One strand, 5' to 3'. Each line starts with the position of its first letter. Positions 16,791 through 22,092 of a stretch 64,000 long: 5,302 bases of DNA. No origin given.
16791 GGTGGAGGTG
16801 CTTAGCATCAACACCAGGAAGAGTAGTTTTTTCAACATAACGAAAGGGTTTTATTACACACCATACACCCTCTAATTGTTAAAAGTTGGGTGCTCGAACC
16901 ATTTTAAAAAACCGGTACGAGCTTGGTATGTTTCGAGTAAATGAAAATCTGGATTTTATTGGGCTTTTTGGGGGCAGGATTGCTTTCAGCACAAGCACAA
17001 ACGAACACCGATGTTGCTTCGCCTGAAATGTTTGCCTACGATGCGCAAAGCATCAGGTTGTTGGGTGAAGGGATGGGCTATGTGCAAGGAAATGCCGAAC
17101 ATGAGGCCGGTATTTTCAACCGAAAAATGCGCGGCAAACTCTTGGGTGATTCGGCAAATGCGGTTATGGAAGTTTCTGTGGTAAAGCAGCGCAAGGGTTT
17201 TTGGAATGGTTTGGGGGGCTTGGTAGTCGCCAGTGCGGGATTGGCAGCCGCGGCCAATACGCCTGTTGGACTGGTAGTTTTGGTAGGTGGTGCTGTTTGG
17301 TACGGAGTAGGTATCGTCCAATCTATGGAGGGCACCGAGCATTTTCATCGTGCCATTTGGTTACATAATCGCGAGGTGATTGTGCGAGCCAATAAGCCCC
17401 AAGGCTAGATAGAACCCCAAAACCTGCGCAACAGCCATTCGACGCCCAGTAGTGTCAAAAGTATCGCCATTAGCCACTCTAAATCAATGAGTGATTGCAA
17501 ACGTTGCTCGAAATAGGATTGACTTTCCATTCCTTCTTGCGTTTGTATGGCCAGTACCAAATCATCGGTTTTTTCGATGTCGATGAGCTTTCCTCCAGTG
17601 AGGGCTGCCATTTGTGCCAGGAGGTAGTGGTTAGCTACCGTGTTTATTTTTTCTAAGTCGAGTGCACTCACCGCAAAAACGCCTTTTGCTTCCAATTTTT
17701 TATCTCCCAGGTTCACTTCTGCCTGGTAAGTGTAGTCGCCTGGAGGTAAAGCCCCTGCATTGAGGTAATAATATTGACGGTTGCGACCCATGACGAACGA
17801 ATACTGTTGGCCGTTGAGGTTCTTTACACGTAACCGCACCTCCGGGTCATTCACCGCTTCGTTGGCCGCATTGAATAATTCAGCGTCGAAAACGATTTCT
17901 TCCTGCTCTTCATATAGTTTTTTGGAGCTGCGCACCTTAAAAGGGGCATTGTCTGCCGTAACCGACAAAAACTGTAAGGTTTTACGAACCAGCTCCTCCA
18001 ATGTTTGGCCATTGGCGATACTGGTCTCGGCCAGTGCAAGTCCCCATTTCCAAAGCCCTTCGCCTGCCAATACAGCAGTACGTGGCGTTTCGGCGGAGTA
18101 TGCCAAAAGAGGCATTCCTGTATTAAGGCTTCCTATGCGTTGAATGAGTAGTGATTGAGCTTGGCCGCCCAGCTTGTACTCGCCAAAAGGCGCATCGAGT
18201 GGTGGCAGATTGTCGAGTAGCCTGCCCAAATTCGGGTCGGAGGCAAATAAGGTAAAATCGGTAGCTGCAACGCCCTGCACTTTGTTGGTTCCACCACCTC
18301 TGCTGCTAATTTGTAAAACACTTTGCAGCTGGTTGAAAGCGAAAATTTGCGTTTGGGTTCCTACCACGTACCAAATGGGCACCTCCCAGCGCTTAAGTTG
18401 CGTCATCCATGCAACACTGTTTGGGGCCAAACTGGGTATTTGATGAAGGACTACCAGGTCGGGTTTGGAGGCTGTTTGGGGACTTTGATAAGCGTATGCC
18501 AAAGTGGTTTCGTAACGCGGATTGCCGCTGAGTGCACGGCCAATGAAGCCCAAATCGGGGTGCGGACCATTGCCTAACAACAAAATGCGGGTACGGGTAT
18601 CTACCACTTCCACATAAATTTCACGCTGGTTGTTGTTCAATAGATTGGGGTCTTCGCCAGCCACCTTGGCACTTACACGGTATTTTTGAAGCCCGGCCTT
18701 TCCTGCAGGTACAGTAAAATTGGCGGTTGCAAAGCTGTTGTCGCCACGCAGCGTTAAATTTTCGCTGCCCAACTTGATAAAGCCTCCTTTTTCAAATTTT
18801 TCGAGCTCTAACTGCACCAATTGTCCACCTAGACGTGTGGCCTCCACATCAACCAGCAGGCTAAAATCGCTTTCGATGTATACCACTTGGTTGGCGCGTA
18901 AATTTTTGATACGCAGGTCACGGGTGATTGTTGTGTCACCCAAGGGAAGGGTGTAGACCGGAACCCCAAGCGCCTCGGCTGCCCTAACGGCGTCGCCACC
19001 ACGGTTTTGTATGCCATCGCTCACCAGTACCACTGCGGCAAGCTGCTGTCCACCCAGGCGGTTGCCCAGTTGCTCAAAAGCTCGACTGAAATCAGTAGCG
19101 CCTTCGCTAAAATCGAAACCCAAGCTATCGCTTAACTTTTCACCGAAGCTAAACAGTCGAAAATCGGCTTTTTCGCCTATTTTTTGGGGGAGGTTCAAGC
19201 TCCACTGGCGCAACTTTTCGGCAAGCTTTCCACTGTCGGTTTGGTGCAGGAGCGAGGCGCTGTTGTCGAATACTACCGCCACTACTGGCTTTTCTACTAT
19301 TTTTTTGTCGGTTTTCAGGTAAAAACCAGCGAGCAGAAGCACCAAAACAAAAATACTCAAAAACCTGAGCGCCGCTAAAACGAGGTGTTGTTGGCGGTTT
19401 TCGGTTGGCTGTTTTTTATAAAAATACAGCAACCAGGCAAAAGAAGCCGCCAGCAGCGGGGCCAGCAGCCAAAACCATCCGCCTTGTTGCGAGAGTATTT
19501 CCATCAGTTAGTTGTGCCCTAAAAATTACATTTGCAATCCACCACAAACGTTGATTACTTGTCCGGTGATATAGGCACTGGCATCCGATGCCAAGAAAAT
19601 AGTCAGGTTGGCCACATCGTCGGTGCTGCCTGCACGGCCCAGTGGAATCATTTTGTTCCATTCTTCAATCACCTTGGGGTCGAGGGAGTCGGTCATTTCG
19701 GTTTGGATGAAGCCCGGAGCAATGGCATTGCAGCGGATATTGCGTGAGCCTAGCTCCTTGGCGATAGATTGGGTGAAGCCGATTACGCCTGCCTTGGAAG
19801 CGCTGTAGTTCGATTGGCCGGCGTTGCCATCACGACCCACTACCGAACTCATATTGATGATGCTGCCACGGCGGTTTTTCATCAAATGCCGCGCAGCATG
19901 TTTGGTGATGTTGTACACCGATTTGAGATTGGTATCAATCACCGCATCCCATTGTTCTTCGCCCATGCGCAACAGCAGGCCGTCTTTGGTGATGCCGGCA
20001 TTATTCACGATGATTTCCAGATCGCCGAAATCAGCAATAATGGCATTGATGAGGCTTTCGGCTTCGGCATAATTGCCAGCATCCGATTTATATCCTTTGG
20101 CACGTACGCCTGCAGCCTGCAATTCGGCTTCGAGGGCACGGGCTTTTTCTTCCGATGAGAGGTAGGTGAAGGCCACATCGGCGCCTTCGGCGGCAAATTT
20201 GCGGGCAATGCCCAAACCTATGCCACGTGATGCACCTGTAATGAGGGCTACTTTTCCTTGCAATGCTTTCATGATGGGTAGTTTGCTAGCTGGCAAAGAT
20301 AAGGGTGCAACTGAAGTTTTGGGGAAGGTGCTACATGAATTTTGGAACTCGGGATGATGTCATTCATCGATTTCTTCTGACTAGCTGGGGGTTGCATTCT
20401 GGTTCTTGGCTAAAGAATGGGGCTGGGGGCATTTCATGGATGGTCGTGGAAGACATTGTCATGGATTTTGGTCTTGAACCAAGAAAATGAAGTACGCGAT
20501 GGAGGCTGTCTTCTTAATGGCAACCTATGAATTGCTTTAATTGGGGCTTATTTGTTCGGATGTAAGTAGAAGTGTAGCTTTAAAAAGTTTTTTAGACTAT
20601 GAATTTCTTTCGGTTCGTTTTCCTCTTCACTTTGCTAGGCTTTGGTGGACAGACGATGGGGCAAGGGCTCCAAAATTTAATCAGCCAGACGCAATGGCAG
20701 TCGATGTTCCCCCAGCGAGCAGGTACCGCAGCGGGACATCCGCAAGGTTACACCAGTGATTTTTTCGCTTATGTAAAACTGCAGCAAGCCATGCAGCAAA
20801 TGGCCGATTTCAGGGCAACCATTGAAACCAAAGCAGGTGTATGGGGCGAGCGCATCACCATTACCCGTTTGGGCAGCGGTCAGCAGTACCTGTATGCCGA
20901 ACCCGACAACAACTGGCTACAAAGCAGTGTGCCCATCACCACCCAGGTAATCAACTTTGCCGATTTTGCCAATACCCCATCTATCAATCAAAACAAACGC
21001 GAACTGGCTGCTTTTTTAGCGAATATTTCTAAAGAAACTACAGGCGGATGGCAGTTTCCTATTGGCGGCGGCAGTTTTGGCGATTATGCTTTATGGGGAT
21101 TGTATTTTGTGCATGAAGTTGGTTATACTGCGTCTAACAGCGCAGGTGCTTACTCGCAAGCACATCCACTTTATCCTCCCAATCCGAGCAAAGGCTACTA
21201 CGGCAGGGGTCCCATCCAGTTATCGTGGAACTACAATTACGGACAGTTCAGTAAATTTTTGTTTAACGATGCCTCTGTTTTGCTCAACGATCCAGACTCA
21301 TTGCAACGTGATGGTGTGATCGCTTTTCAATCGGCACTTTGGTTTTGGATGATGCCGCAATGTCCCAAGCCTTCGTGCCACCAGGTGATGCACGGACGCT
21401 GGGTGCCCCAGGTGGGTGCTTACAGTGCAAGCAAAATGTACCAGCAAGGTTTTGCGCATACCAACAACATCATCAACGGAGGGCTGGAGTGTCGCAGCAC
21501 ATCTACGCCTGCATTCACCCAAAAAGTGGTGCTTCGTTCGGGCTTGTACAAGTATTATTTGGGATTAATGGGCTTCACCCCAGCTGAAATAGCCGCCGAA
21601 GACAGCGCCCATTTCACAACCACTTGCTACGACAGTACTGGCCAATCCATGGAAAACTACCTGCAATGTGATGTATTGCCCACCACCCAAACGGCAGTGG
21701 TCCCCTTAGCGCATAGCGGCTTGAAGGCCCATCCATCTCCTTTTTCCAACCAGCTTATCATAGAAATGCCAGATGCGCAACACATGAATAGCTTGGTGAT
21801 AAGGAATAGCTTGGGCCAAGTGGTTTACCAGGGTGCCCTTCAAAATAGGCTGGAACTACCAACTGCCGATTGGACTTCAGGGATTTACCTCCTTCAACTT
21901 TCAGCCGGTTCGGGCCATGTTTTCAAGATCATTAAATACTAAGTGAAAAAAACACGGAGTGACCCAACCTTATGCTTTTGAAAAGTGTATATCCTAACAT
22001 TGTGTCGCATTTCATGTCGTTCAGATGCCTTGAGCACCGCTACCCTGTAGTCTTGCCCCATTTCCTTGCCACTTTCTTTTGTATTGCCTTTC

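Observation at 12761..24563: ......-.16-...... promoter-like motif found three times at a fixed distance upstream of T9SS cargo genes, adjacent to an ECF sigma operon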

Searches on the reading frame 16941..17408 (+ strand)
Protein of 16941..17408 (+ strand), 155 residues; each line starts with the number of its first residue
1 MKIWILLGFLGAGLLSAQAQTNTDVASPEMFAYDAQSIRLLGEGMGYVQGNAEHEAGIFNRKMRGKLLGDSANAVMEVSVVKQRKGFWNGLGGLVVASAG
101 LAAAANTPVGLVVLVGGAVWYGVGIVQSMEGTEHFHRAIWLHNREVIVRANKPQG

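Call 48: search_protein_families(library=pfam, proteins=[window:16941-17408:+], max_evalue=0.001)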
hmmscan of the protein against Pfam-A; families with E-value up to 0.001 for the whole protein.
window:16941-17408:+ (155 aa): 0 families

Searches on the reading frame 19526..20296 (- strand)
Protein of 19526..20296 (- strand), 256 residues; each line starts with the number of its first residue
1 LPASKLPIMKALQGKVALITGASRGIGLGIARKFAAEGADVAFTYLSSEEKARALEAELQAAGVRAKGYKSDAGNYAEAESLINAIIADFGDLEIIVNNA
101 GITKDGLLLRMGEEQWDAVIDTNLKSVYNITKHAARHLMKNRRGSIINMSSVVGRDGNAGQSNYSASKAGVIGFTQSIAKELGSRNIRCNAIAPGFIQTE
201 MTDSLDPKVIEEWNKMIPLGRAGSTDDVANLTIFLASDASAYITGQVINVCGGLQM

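Call 6: search_protein_families(library=pfam, proteins=[window:19526-20296:-], max_evalue=0.01)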
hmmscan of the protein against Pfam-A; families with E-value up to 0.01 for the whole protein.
window:19526-20296:- (256 aa): 5 families
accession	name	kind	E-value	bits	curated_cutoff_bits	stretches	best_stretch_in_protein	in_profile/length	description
PF13561.12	adh_short_C2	-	8.7e-71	238.7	27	1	21-254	1-235/236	Enoyl-(Acyl carrier protein) reductase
PF00106.31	adh_short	-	5.9e-62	209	26.6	1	15-207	1-192/195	short chain dehydrogenase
PF08659.16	KR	-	6.2e-19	69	22.6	1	17-172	3-157/180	KR domain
PF23441.1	SDR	-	7.7e-06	25.9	27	1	15-254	8-255/258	SDR-like rossmann domain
PF01370.27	Epimerase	-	0.0021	18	20.9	1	17-169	1-147/240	NAD dependent epimerase/dehydratase family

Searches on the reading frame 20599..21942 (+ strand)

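Call 6: search_protein_families(library=pfam, proteins=[window:20599-21942:+], max_evalue=0.01)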
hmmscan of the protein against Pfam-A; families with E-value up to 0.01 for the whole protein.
window:20599-21942:+ (447 aa): 2 families
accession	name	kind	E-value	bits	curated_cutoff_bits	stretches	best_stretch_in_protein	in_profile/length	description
PF00182.24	Glyco_hydro_19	-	8.1e-49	166.9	25.5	1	118-329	35-227/232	Chitinase class I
PF18962.6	Por_Secre_tail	-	2.8e-06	27.9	27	1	379-442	3-70/75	Secretion system C-terminal sorting domain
